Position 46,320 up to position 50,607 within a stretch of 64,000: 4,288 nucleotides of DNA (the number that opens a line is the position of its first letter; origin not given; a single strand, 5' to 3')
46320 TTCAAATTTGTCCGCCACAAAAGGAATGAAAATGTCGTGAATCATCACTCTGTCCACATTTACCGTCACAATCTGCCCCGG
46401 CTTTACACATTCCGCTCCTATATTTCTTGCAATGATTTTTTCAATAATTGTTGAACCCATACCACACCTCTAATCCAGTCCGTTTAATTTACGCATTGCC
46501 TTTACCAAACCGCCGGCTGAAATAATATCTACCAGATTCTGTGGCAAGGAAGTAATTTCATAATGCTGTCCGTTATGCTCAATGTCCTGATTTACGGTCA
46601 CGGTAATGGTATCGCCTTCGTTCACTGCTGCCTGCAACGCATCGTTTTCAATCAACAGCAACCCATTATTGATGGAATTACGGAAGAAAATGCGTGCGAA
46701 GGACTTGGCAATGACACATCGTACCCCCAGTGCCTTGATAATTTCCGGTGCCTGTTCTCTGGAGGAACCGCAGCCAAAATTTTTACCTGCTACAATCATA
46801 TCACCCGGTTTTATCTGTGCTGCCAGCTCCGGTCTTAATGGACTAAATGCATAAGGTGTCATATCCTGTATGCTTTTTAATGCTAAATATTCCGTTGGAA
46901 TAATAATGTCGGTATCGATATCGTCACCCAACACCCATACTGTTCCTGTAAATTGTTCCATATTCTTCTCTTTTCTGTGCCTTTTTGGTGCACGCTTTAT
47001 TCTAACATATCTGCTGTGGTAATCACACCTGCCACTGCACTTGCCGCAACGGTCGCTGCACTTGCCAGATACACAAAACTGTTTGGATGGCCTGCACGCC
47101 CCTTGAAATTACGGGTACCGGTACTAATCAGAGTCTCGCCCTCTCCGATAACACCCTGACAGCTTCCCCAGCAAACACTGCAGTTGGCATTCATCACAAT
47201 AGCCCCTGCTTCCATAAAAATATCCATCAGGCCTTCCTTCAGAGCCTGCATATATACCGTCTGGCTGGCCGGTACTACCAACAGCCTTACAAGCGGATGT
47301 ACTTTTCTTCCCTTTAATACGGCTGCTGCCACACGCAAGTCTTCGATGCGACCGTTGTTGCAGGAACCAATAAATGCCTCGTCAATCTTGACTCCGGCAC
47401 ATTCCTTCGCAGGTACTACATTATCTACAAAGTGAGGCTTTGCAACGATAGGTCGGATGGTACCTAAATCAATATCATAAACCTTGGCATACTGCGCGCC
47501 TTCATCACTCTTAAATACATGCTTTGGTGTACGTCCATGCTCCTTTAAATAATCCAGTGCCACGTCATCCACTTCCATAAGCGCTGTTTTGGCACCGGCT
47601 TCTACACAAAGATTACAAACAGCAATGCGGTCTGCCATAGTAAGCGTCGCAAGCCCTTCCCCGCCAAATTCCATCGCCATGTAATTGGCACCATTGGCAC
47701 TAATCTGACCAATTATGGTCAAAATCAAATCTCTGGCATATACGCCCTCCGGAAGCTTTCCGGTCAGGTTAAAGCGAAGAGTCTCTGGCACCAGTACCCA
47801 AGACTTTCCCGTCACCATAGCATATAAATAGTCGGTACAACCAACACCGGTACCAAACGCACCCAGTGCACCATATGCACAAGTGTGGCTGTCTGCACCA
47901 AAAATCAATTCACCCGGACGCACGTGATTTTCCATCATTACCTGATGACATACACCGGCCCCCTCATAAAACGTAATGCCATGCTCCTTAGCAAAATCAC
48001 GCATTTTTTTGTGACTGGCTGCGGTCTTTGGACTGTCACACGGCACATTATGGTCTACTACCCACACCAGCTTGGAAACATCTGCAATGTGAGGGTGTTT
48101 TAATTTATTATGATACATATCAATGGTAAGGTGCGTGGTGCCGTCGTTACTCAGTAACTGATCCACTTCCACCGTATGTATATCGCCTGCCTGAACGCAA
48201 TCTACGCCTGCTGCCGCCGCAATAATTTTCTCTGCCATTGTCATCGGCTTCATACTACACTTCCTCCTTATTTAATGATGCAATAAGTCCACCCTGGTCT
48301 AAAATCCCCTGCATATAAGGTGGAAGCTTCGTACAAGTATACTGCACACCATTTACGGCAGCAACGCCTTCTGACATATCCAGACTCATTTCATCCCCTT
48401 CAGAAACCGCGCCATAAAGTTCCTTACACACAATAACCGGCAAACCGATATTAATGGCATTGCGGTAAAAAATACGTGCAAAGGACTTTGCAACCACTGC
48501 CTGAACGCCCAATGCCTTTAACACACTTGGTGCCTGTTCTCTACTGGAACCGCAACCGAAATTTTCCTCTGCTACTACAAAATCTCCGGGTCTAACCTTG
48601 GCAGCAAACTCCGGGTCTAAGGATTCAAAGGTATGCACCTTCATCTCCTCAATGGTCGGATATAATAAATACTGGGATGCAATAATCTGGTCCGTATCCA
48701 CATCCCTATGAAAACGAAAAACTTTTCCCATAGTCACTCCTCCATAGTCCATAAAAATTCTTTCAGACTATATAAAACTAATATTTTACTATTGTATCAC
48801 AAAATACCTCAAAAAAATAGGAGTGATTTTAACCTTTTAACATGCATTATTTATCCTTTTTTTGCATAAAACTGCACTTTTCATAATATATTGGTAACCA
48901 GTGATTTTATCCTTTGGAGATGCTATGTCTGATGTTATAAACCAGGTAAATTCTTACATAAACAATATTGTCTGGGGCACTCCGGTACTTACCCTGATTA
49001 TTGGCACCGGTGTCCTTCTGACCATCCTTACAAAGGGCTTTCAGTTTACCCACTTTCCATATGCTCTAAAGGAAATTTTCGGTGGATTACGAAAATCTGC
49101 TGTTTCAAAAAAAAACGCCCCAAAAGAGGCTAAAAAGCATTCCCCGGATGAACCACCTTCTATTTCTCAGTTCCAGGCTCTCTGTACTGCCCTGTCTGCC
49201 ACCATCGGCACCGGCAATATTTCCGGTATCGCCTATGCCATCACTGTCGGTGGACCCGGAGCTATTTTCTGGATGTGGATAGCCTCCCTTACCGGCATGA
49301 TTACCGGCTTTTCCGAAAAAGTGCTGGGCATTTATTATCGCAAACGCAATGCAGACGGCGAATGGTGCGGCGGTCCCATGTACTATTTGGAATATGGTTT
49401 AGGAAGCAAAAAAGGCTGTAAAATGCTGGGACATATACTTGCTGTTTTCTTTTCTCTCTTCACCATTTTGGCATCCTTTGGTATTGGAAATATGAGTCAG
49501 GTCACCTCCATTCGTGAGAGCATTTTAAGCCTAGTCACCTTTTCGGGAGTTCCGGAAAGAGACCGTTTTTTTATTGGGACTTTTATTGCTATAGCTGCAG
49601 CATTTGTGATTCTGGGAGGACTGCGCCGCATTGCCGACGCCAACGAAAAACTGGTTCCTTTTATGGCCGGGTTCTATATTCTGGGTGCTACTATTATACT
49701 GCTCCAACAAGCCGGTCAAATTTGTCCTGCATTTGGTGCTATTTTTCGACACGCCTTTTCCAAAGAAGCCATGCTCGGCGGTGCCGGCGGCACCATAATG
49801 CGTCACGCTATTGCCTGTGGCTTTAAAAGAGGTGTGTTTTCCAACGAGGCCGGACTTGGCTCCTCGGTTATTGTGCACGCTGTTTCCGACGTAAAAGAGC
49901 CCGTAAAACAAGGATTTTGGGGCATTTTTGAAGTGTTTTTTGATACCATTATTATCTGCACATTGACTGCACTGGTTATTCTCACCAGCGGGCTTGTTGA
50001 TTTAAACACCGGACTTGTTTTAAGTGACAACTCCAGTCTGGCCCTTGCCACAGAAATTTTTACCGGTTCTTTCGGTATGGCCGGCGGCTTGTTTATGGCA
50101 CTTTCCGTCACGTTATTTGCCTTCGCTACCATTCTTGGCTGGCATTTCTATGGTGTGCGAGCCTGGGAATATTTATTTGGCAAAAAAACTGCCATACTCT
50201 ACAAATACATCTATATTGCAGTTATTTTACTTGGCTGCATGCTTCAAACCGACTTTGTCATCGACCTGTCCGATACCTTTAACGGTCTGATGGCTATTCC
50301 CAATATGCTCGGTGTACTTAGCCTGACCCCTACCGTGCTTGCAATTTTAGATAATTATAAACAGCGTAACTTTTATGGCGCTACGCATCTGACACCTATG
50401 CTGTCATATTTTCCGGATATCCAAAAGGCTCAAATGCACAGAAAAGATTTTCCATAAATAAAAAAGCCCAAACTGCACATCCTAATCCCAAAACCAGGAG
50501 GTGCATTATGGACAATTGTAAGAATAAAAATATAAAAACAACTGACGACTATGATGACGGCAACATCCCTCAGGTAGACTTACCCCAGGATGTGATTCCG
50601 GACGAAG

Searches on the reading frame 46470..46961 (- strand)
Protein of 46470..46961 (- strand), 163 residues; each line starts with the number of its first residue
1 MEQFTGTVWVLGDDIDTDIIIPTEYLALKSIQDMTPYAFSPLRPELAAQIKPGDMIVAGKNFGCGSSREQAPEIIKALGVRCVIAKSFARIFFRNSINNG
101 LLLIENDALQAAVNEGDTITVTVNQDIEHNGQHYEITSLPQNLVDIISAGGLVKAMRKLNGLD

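Call 58: search_protein_families(library=pfam, proteins=[window:46470-46961:-], max_evalue=0.00001)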
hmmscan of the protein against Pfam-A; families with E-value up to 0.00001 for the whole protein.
window:46470-46961:- (163 aa): 1 family
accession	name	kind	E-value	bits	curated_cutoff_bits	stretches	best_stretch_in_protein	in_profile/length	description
PF00694.25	Aconitase_C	-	1.2e-20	74.6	22.8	1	52-105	73-127/131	Aconitase C-terminal domain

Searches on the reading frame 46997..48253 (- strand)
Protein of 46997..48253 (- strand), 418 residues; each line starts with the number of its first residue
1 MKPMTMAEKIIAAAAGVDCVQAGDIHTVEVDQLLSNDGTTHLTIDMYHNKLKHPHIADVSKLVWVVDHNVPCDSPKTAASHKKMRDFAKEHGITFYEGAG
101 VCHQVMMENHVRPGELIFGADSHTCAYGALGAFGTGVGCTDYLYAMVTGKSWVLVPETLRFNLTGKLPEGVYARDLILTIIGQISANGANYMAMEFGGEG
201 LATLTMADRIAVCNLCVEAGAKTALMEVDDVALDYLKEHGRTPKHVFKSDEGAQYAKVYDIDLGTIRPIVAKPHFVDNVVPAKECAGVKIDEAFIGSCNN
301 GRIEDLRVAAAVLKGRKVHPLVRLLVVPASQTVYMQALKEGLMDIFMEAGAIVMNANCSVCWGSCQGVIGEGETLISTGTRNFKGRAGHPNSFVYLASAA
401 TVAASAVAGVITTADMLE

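Call 58: search_protein_families(library=pfam, proteins=[window:46997-48253:-], max_evalue=0.00001)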
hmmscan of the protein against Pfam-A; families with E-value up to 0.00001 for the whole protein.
window:46997-48253:- (418 aa): 1 family
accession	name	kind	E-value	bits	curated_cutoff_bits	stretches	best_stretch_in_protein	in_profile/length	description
PF00330.25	Aconitase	-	3.6e-97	326.7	28.7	1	21-409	12-463/463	Aconitase family (aconitate hydratase)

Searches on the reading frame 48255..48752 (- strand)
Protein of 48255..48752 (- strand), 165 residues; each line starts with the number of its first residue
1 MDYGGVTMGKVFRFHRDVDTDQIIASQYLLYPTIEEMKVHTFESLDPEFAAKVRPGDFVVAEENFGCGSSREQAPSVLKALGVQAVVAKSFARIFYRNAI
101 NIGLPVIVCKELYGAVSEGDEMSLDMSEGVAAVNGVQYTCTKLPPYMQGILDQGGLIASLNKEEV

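Call 58: search_protein_families(library=pfam, proteins=[window:48255-48752:-], max_evalue=0.00001)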
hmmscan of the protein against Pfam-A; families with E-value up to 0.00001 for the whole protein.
window:48255-48752:- (165 aa): 1 family
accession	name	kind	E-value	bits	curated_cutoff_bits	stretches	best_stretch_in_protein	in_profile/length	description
PF00694.25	Aconitase_C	-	1.5e-19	71.1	22.8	1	43-104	61-123/131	Aconitase C-terminal domain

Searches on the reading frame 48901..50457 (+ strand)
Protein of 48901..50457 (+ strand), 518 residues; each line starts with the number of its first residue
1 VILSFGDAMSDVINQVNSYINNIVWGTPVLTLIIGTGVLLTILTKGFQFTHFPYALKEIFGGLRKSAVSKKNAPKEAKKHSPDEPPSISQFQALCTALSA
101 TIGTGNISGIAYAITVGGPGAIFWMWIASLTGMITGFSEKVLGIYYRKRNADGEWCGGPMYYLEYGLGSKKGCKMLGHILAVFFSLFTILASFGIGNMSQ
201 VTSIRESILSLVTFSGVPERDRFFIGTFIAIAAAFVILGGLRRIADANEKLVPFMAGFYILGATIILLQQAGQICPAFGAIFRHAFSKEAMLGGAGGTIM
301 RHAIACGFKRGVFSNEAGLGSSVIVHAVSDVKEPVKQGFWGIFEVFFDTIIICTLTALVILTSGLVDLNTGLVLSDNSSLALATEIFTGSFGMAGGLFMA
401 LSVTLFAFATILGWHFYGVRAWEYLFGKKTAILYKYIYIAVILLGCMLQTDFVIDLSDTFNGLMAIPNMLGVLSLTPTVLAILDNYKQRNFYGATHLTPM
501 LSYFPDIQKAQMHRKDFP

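Call 58: search_protein_families(library=pfam, proteins=[window:48901-50457:+], max_evalue=0.00001)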
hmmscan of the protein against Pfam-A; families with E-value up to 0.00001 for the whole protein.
window:48901-50457:+ (518 aa): 1 family
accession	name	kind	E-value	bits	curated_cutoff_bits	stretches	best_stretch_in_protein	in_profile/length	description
PF01235.23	Na_Ala_symp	-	2.7e-125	419.2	24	1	82-490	7-383/392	Sodium:alanine symporter family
